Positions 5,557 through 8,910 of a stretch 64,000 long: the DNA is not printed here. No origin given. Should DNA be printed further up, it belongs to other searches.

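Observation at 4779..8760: T9SS-secreted PGRP/amidase_2-type peptidoglycan amidase preceded by YkoF-like and Cys-less thioredoxin-like lipoprotein genes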

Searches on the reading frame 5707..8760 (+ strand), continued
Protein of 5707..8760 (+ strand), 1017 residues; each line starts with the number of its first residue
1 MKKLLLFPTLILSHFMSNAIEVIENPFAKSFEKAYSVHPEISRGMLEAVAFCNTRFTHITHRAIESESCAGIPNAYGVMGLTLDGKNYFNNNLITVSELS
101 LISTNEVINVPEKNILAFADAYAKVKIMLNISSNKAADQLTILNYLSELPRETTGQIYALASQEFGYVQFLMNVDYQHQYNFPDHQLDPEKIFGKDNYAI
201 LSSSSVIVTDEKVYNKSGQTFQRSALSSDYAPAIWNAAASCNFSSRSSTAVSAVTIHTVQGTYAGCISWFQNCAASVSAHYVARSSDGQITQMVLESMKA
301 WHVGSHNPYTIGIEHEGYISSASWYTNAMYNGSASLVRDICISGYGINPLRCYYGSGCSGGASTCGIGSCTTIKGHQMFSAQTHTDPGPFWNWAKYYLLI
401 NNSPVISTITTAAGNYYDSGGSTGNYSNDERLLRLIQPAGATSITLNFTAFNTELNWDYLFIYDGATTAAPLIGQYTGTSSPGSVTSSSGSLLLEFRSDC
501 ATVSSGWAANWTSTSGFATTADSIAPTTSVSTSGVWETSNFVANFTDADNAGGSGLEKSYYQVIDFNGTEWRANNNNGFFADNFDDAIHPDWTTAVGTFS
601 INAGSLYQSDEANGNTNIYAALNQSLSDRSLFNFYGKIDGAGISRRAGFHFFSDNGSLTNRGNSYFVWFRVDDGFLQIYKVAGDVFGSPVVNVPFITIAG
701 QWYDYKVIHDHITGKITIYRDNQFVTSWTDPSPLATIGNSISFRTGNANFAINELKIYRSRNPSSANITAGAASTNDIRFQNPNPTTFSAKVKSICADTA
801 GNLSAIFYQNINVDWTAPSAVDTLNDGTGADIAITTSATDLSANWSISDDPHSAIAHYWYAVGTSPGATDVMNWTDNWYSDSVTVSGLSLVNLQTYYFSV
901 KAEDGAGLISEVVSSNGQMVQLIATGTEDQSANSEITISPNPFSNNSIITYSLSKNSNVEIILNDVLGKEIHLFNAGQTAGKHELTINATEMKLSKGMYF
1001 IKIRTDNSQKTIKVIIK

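Call 10: find_related_loci(query=A1, collection=genome_contigs, flank=8000)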
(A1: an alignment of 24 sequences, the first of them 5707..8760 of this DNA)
Query A1 (1017 aa) in genome_contigs; peptide patterns used: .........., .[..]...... (x = any residue, [..] = any of these).
600 stretches matched a pattern (row limit reached: there are more); 587 encode a relative of the query (tblastn E <= 1e-3); the best 80 are kept; 80 distinct loci.
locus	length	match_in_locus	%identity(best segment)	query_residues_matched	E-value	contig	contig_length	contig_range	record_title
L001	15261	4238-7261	76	1-1009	0e+0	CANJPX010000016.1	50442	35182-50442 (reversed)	MAG: Bacteroidetes bacterium isolate RH-23may17-678 genome assembly, contig: RH-23may17-C4740, whole genome shotgun sequ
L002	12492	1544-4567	77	1-1009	0e+0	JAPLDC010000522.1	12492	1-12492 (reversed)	MAG: Bacteroidetes bacterium isolate LacPavin_0920_WC57_MAG_35_7 LacPavin_0920_WC57_scaffold_883801, whole genome shotgu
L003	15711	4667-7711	69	1-1011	0e+0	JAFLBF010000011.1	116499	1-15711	MAG: Bacteroidetes bacterium isolate UWPOB_BACT3 gnl_X_OJEEJDBO_11, whole genome shotgun sequence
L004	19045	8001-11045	69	1-1011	0e+0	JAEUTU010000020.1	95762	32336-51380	MAG: Bacteroidia bacterium isolate new MAG-337 k141_3838227, whole genome shotgun sequence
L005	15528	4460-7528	68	1-1017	0e+0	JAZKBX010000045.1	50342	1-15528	MAG: Bacteroidota bacterium isolate ADI_H3L2_122-bin010_1 ADIH3L2_B010_1_000000000045, whole genome shotgun sequence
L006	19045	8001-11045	68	1-1017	0e+0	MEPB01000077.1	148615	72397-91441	MAG: Bacteroidetes bacterium RIFCSPLOWO2_12_FULL_35_15 rifcsplowo2_12_scaffold_47, whole genome shotgun sequence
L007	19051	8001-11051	67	1-1017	0e+0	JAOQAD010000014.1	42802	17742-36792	MAG: Bacteroidetes bacterium isolate RYN_273 scaffold_57995, whole genome shotgun sequence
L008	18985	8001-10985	68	22-1017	0e+0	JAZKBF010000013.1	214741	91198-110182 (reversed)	MAG: Bacteroidota bacterium isolate ADI_H3L2_1_122_18_3-bin067_1 ADIH3L21_B067_1_000000000012, whole genome shotgun sequ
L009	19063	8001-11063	67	1-1017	0e+0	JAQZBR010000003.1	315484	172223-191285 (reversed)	MAG: Bacteroidota bacterium isolate C_No_T20_C_bin.137 scaffold_14, whole genome shotgun sequence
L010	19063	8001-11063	67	1-1017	0e+0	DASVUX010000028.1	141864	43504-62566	MAG TPA_asm: Bacteroidia bacterium isolate SMAG_U3328 k141_418796, whole genome shotgun sequence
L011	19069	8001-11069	65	1-1017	0e+0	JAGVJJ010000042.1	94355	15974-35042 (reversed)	MAG: Bacteroidia bacterium isolate SW_35 c_000000031146, whole genome shotgun sequence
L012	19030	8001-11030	65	1-1006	0e+0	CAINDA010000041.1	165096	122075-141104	MAG: uncultured Bacteroidetes bacterium isolate Kiruna_bin-09443 genome assembly, contig: bin-09443:41/72, whole genome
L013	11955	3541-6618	63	1-1017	0e+0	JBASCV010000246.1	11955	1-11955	MAG: Bacteroidia bacterium isolate MFD03501_ilm_asm_bin18 k127_69390, whole genome shotgun sequence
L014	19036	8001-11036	68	10-1017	0e+0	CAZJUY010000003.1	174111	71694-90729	MAG TPA_asm: uncultured Chitinophaga sp. isolate SRP287453_co1_11 genome assembly, contig: NODE_66_length_174111_cov_6.9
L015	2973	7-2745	65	102-1017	0e+0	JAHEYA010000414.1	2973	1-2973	MAG: Bacteroidetes bacterium isolate nzgw117 NODE_191289_length_2974_cov_2.384858, whole genome shotgun sequence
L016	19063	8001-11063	67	1-1017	0e+0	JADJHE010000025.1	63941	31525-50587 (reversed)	MAG: Bacteroidetes bacterium isolate Damh_18-Q3-R51-60_MAXAC.126_sub tig00017424-10-635810, whole genome shotgun sequenc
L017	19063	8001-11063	53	1-1015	0e+0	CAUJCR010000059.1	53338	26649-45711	MAG: Bacteroidota bacterium isolate KLAP24 genome assembly, contig: KLAP24_646340, whole genome shotgun sequence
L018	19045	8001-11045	54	1-1017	0e+0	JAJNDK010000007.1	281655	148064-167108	MAG: Bacteroidetes bacterium isolate C_No_T20_B_bin.3 scaffold_22, whole genome shotgun sequence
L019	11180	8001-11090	53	1-1017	0e+0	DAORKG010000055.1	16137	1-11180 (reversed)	MAG TPA_asm: Bacteroidia bacterium isolate AMR_MDS_5531 NODE_953_length_16137_cov_20.431974, whole genome shotgun sequen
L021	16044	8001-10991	55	1-1016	0e+0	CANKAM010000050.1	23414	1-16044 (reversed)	MAG: Bacteroidetes bacterium isolate RH-26jul17-244 genome assembly, contig: RH-26jul17-C5434, whole genome shotgun sequ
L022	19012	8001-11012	53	10-1015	0e+0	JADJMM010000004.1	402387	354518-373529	MAG: Sphingobacteriaceae bacterium isolate EsbW_18-Q3-R4-48_BATAC.389 tig00005608-10-4017220, whole genome shotgun seque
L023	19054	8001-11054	52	1-1015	0e+0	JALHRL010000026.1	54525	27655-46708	MAG: Bacteroidia bacterium isolate maxbin.150 c_000000003048, whole genome shotgun sequence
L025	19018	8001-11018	53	21-1015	0e+0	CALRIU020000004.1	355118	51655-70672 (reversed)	MAG: Hydrocarboniphaga daqingensis isolate JJ-AX1-329-3-mx-bin493 genome assembly, contig: JJ-MOM7-71-C6, whole genome s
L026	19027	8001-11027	53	1-1006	0e+0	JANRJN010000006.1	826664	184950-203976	MAG: Bacteroidota bacterium isolate bins.163 k141_82230, whole genome shotgun sequence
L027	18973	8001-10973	52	22-1006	0e+0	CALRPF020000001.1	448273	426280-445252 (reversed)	MAG: Chitinophaga pinensis isolate JJ-KV8A6-267-2-mx-bin613 genome assembly, contig: JJ-KV8A6-267-C1, whole genome shotg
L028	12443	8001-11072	53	1-1017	0e+0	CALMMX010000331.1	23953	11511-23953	MAG TPA_asm: uncultured Bacteroidetes bacterium isolate SRR5676433_bin.47_CONCOCT_v1.1_MAG genome assembly, contig: ERZ7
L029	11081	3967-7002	53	15-1015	0e+0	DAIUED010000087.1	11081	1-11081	MAG TPA_asm: Bacteroidota bacterium isolate CTOTU24481 NODE_3237_length_11081_cov_4.054145, whole genome shotgun sequenc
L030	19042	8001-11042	53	1-1015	0e+0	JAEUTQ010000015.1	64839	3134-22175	MAG: Bacteroidia bacterium isolate new MAG-333 k141_941959, whole genome shotgun sequence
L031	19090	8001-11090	52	1-1015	0e+0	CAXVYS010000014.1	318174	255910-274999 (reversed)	MAG: Bacteroidia bacterium isolate 6e587fb1-28cf-479a-b2ce-4acc679b3bb4 genome assembly, contig: contig_14, whole genome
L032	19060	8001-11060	53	1-1004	0e+0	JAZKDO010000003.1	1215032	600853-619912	MAG: Bacteroidota bacterium isolate DC_HB_01_SPN181219-bin054 DCHB01SPN_B054_0_000000000003, whole genome shotgun sequen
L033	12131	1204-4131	53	25-1015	0e+0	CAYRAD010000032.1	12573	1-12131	MAG TPA_asm: uncultured Vicingus sp. isolate binchicken_co275_22 genome assembly, contig: NODE_7488_length_12573_cov_7.4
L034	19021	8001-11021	52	21-1015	0e+0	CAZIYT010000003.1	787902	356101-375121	MAG TPA_asm: uncultured Flavobacterium sp. isolate SRP193066_co1_59 genome assembly, contig: NODE_6_length_787902_cov_47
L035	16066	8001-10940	55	18-1016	0e+0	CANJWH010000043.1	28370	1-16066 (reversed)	MAG: Bacteroidetes bacterium isolate RH-23may17-764 genome assembly, contig: RH-23may17-C11791, whole genome shotgun seq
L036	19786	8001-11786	56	1-1017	0e+0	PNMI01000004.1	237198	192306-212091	MAG: Sphingobacteriaceae bacterium isolate FW.025 FD_1000020_237198, whole genome shotgun sequence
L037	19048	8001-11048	51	1-1015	0e+0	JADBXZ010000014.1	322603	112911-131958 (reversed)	MAG: Bacteroidetes bacterium isolate M165S2SP1A01QC M165S2_14, whole genome shotgun sequence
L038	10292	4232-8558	51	1-1017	0e+0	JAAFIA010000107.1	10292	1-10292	MAG: Bacteroidetes bacterium isolate bin17.concoct.ball.095 WN_Bacteroidetes_4_scaffold_106, whole genome shotgun sequen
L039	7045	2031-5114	51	1-1015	0e+0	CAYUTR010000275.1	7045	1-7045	MAG TPA_asm: uncultured Chryseobacterium sp. isolate SRP136066_co1_95 genome assembly, contig: NODE_16883_length_7045_co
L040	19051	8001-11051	50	1-1017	0e+0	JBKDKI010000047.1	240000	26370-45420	MAG: Sphingobacteriaceae bacterium isolate samp_2119_concoct_958 samp_2119_513389, whole genome shotgun sequence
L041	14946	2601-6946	51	1-1017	0e+0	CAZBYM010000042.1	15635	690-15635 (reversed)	MAG TPA_asm: uncultured Chryseobacterium sp. isolate binchicken_co248_158 genome assembly, contig: NODE_4360_length_1563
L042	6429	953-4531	54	1-1017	0e+0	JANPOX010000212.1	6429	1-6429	MAG: Bacteroidia bacterium isolate VAR_83_metabat_522 VAR_83_k141_6114358, whole genome shotgun sequence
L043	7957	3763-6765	50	3-1015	0e+0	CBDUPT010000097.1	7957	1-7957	MAG TPA_asm: uncultured Flavobacteriales bacterium isolate SRR22808126_concoct_132 genome assembly, contig: ERZ25043457.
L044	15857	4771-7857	50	1-1017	0e+0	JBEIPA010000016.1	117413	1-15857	MAG: Flavobacteriales bacterium isolate Sample-106-S6-bin-32 Sample_106_S6-bin_32-k141_1421500, whole genome shotgun seq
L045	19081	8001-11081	53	1-1017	0e+0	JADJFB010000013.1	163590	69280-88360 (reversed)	MAG: Bacteroidetes bacterium isolate Bjer_18-Q3-R1-45_BATAC.331 tig00009588-10-1627850, whole genome shotgun sequence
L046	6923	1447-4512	49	1-1017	0e+0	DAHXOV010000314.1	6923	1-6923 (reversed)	MAG TPA_asm: bacterium isolate clean1863 k141_121676, whole genome shotgun sequence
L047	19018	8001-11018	49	1-1003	0e+0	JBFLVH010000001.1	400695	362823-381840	MAG: Bacteroidota bacterium isolate MAG001 MAG001_1, whole genome shotgun sequence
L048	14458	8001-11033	50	1-1015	0e+0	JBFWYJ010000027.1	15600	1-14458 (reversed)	MAG: Bacteroidia bacterium isolate CA_2019_TPBS_161 NODE_16159_length_15600_cov_3.279261_TPBS, whole genome shotgun sequ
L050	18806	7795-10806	52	13-1015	0e+0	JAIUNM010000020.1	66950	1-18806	MAG: Bacteroidetes bacterium isolate BAC2 3300026286-bin.38~Ga0209460_1000233, whole genome shotgun sequence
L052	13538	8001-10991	49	26-1017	0e+0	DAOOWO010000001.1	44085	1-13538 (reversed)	MAG TPA_asm: Bacteroidales bacterium isolate AMR_MDS_2413 NODE_907_length_44085_cov_4.781036, whole genome shotgun seque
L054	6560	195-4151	51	31-1017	0e+0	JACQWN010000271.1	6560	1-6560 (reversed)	MAG: Bacteroidia bacterium isolate NC_groundwater_1490_Pr4_B-0.1um_35_3 SR1-18-B1_scaffold_159812, whole genome shotgun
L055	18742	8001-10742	48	1-920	0e+0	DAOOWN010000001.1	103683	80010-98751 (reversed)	MAG TPA_asm: Bacteroidales bacterium isolate AMR_MDS_2414 NODE_180_length_103683_cov_6.107789, whole genome shotgun sequ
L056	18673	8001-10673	48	31-917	0e+0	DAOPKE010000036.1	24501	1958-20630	MAG TPA_asm: Bacteroidales bacterium isolate AMR_MDS_3259 NODE_2160_length_24501_cov_13.053219, whole genome shotgun seq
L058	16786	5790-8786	54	15-1015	0e+0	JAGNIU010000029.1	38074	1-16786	MAG: Bacteroidia bacterium isolate Go_SlAct_bin_27 Go_SlAct_3249_length_38074_cov_9.901099, whole genome shotgun sequenc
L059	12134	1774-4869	53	1-1015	0e+0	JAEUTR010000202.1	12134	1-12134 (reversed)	MAG: Bacteroidia bacterium isolate new MAG-334 k141_1420035, whole genome shotgun sequence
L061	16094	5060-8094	55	7-1015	0e+0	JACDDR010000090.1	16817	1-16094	MAG: Bacteroidetes bacterium isolate MGR_bin339 SD2901_NODE_995_length_16817_cov_1.181246, whole genome shotgun sequence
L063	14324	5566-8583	49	22-1017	0e+0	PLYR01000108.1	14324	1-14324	MAG: Bacteroidetes bacterium isolate palsa_965 73.20120700_P3D.249_contig_30879, whole genome shotgun sequence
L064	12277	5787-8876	52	1-1015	0e+0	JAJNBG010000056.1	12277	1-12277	MAG: Bacteroidetes bacterium isolate C_No_T20_B_bin.102 scaffold_3932, whole genome shotgun sequence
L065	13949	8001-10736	46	29-935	0e+0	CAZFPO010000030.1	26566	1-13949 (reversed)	MAG TPA_asm: uncultured Lentimicrobiaceae bacterium isolate SRP263991_co7_873 genome assembly, contig: NODE_2617_length_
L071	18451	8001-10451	64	1-1011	0e+0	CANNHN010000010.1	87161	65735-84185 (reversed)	MAG: Bacteroidetes bacterium isolate ZH-Jul18-109 genome assembly, contig: ZH-Jul18-C115, whole genome shotgun sequence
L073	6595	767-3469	54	1-1013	0e+0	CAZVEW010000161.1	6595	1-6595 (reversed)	MAG TPA_asm: uncultured Vicingus sp. isolate SRP216583_co2_225 genome assembly, contig: NODE_10182_length_6595_cov_13.60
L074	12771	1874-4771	39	24-1017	0e+0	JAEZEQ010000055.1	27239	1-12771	MAG: Bacteroidetes bacterium isolate OH_CBrB_353 k127_574320, whole genome shotgun sequence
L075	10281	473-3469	49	23-1017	0e+0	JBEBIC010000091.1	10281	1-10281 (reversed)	MAG: Bacteroidia bacterium isolate SF1_2_14 NODE_5791_length_10281_cov_7.085248, whole genome shotgun sequence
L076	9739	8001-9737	56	12-584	0e+0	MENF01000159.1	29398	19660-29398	MAG: Bacteroidetes bacterium GWA2_32_17 gwa2_scaffold_4315, whole genome shotgun sequence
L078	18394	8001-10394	57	25-1017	6e-175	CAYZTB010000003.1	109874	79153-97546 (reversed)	MAG TPA_asm: uncultured Bacteroidia bacterium isolate SRP128246_co1_513 genome assembly, contig: NODE_87_length_109874_c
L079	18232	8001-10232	50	3-548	3e-175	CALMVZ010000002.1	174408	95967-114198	MAG TPA_asm: uncultured Bacteroidetes bacterium isolate SRR6670123_bin.16_CONCOCT_v1.1_MAG genome assembly, contig: ERZ5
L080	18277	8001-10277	53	1-535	4e-169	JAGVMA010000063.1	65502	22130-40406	MAG: Bacteroidia bacterium isolate SW_6 c_000000082945, whole genome shotgun sequence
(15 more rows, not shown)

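Call 80: search_protein_families(library=pfam, proteins=[L004:11063-14146:+, L001:7991-10459:+, L033:4142-6811:+, L073:3487-6120:+, L013:711-3248:+, L071:11090-13549:+, L012:11129-14170:+], max_evalue=0.0001)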
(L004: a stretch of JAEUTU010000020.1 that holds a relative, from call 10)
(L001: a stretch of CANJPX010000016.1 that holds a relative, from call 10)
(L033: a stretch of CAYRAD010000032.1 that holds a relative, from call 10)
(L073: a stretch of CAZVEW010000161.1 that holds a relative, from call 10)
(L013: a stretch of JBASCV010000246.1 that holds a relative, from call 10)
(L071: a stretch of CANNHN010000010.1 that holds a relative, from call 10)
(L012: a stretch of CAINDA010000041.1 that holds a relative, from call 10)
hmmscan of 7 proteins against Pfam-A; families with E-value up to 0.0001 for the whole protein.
L004:11063-14146:+ (1027 aa): 3 families
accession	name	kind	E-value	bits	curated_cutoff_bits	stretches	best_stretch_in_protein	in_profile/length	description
PF00704.34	Glyco_hydro_18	-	7e-37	128.2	29.6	1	108-410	8-317/317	Glycosyl hydrolases family 18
PF00431.26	CUB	-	8.1e-14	52.3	21.4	1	436-529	12-108/110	CUB domain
PF18962.6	Por_Secre_tail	-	1.8e-10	41.4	27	1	947-1025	1-74/75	Secretion system C-terminal sorting domain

L001:7991-10459:+ (822 aa): 3 families
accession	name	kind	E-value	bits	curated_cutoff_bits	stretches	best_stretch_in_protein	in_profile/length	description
PF00704.34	Glyco_hydro_18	-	1.4e-23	84.5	29.6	1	6-202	123-317/317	Glycosyl hydrolases family 18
PF00431.26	CUB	-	9.3e-14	52.1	21.4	1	232-321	16-108/110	CUB domain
PF18962.6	Por_Secre_tail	-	8.9e-11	42.4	27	1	742-821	1-75/75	Secretion system C-terminal sorting domain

L033:4142-6811:+ (889 aa): 3 families
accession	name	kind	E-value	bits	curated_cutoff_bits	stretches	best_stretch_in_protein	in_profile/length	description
PF00704.34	Glyco_hydro_18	-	1.3e-34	120.8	29.6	1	140-392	64-317/317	Glycosyl hydrolases family 18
PF00431.26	CUB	-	5.6e-14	52.8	21.4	1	423-513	17-110/110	CUB domain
PF18962.6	Por_Secre_tail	-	1.2e-12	48.3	27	1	821-884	1-67/75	Secretion system C-terminal sorting domain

L073:3487-6120:+ (877 aa): 3 families
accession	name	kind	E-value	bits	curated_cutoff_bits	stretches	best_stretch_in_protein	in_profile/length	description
PF00704.34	Glyco_hydro_18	-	1.4e-35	123.9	29.6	1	127-378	65-317/317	Glycosyl hydrolases family 18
PF00431.26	CUB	-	3.4e-13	50.3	21.4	1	409-499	17-110/110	CUB domain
PF18962.6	Por_Secre_tail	-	6e-10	39.7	27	1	810-872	2-67/75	Secretion system C-terminal sorting domain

L013:711-3248:+ (845 aa): 3 families
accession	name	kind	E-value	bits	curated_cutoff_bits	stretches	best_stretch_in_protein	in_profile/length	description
PF01520.23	Amidase_3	-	4.5e-27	95.6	27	1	23-199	1-170/174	N-acetylmuramoyl-L-alanine amidase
PF23759.1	GBD_T9SS_assoc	-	6.6e-12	46.2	27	1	218-344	2-116/116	Galactose binding domain-like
PF18962.6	Por_Secre_tail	-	2e-11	44.5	27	1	765-844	1-75/75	Secretion system C-terminal sorting domain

L071:11090-13549:+ (819 aa): 3 families
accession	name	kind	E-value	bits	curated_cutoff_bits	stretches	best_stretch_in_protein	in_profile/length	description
PF00704.34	Glyco_hydro_18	-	6.7e-27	95.4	29.6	1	6-202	123-317/317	Glycosyl hydrolases family 18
PF18962.6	Por_Secre_tail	-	2.3e-11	44.3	27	1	740-818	2-75/75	Secretion system C-terminal sorting domain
PF00431.26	CUB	-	1.6e-10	41.7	21.4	1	228-321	12-108/110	CUB domain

L012:11129-14170:+ (1013 aa): 3 families
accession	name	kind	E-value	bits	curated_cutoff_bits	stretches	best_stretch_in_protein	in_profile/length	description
PF00704.34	Glyco_hydro_18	-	8.4e-36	124.7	29.6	1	95-395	7-317/317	Glycosyl hydrolases family 18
PF00431.26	CUB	-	4.8e-13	49.8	21.4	1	421-514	12-108/110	CUB domain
PF18962.6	Por_Secre_tail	-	7e-11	42.7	27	1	934-1012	1-75/75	Secretion system C-terminal sorting domain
